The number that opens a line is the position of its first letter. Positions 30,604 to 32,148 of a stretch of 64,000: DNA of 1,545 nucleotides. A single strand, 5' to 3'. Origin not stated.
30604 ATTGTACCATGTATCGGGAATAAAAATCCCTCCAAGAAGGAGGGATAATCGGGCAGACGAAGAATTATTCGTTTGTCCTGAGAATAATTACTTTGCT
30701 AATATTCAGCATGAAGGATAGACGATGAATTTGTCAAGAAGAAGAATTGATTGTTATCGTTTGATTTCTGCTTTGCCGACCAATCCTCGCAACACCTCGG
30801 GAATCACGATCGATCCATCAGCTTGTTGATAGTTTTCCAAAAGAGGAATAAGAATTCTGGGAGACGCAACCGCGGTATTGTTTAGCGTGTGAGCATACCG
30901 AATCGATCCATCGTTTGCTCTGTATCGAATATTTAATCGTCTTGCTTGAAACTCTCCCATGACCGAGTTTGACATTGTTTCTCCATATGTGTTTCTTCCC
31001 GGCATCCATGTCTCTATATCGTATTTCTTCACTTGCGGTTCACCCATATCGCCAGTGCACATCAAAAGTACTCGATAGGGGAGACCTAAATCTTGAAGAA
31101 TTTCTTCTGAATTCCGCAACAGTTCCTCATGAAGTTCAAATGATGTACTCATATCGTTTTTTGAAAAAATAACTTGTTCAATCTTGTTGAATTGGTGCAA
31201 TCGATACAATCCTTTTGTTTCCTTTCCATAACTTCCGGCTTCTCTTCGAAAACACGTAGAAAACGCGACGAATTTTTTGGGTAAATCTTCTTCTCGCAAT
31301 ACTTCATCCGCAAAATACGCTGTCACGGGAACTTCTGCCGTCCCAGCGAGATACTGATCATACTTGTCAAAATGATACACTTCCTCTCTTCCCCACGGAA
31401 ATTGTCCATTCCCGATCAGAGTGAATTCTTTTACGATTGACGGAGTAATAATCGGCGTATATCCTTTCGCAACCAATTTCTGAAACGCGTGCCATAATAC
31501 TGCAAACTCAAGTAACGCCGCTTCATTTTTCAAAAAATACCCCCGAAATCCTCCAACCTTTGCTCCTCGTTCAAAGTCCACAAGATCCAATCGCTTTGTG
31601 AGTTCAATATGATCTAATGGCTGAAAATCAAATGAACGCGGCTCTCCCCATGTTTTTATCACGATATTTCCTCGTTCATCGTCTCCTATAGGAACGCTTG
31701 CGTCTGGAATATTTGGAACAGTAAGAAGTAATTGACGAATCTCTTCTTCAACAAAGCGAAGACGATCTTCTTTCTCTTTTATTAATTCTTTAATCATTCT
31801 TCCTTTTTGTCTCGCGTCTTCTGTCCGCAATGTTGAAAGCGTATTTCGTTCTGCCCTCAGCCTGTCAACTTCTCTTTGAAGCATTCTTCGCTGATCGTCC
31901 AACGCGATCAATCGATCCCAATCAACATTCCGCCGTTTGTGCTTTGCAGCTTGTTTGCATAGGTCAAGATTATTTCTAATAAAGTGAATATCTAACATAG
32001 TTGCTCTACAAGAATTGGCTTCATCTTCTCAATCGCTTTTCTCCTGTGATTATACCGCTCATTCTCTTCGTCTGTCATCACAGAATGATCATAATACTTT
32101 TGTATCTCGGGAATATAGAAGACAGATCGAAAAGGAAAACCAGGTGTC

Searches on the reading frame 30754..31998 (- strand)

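Call 74: search_protein_families(library=pfam, proteins=[window:30754-31998:-], max_evalue=0.00001)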
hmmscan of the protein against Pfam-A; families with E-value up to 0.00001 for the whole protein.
window:30754-31998:- (414 aa): 2 families
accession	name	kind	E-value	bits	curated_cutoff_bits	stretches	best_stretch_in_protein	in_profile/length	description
PF00587.30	tRNA-synt_2b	-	2.8e-32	112.6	29.3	1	214-390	10-179/179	tRNA synthetase class II core domain (G, H, P, S and T)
PF02403.27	Seryl_tRNA_N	-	6.7e-18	65.4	28.2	1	1-98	1-108/108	Seryl-tRNA synthetase N-terminal domain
